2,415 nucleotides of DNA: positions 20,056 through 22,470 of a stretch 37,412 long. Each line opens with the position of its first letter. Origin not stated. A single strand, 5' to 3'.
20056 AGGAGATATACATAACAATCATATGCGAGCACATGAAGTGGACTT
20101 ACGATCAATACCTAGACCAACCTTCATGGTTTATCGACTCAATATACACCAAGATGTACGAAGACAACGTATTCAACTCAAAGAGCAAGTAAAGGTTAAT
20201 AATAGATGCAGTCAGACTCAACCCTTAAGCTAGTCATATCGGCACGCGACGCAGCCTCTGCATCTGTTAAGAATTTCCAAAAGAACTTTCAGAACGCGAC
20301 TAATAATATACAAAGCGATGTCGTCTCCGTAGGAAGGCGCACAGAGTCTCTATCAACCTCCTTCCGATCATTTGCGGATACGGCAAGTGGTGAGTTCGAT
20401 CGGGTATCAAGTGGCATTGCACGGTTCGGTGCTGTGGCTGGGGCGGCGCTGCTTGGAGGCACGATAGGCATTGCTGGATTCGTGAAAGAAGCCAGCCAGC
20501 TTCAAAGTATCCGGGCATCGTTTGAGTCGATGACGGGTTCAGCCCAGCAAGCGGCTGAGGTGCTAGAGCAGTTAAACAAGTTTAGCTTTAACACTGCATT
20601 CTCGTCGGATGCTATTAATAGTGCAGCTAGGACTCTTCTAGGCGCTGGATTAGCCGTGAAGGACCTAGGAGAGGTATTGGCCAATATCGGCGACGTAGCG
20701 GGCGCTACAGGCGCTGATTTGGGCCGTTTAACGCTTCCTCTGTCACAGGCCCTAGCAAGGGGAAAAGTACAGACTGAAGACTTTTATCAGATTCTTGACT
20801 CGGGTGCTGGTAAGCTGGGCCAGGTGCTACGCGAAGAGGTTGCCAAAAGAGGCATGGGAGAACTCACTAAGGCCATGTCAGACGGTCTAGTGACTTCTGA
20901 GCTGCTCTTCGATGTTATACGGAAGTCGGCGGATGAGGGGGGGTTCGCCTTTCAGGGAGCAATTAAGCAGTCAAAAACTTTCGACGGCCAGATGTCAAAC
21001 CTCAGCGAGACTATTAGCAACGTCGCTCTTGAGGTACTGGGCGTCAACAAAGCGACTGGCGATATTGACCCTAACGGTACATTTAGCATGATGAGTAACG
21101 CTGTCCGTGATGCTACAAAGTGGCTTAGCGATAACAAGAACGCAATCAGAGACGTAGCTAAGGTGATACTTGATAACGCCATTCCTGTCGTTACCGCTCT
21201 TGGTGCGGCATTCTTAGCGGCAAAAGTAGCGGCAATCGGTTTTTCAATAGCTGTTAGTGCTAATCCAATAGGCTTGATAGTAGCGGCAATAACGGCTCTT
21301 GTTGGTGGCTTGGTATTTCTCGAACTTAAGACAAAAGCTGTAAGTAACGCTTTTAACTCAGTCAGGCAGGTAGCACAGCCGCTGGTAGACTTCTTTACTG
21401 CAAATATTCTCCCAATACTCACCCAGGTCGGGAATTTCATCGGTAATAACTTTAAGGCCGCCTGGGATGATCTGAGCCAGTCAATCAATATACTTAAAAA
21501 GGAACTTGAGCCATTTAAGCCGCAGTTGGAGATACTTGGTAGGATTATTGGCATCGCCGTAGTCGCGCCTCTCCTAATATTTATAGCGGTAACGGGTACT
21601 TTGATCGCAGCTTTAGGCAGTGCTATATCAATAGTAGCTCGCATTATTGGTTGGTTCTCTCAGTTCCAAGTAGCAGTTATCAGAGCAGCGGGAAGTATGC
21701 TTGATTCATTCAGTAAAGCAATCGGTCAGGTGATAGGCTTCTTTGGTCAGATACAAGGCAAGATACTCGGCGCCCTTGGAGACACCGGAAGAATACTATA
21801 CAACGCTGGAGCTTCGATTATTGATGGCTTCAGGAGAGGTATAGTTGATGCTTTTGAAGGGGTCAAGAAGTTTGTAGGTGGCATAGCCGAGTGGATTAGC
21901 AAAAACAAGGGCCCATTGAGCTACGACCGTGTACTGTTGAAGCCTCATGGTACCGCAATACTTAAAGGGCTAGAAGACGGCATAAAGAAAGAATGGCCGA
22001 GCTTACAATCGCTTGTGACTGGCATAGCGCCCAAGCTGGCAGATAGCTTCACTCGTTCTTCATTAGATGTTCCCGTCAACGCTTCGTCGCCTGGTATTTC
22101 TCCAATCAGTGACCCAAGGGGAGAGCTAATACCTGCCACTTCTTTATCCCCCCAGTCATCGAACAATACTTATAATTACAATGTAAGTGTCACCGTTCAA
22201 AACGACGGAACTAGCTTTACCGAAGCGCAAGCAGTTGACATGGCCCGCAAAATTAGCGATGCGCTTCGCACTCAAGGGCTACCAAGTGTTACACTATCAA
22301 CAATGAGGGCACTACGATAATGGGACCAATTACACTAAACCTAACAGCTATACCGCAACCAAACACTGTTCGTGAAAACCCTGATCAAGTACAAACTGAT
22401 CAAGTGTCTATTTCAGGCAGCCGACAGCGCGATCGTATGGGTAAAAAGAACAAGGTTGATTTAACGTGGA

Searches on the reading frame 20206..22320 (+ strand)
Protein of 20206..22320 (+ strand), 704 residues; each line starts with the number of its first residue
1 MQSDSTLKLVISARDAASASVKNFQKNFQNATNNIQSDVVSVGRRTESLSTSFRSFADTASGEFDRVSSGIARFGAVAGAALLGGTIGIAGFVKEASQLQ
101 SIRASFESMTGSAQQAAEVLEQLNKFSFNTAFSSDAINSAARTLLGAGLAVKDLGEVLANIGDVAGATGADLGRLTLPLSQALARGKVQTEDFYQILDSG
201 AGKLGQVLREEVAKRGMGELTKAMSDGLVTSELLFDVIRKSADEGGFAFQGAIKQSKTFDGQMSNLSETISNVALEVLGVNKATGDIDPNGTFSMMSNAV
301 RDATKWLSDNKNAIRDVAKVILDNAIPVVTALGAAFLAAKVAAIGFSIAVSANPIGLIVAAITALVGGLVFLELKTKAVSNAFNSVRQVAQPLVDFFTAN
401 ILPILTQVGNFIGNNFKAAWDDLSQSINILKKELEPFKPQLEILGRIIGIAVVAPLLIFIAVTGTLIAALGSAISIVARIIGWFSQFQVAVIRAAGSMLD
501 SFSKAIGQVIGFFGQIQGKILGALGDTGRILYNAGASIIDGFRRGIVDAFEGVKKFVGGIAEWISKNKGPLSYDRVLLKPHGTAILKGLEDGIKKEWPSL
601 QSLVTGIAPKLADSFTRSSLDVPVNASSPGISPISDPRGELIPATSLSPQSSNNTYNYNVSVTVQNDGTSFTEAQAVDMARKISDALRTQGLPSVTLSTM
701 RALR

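Call 82: search_protein_families(library=pfam, proteins=[window:20206-22320:+], max_evalue=0.001)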
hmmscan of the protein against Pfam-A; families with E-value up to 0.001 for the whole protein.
window:20206-22320:+ (704 aa): 1 family
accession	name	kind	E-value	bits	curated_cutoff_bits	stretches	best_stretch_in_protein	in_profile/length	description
PF20155.4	TMP_3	-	6.6e-25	88.4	41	1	92-273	3-186/192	Tape measure protein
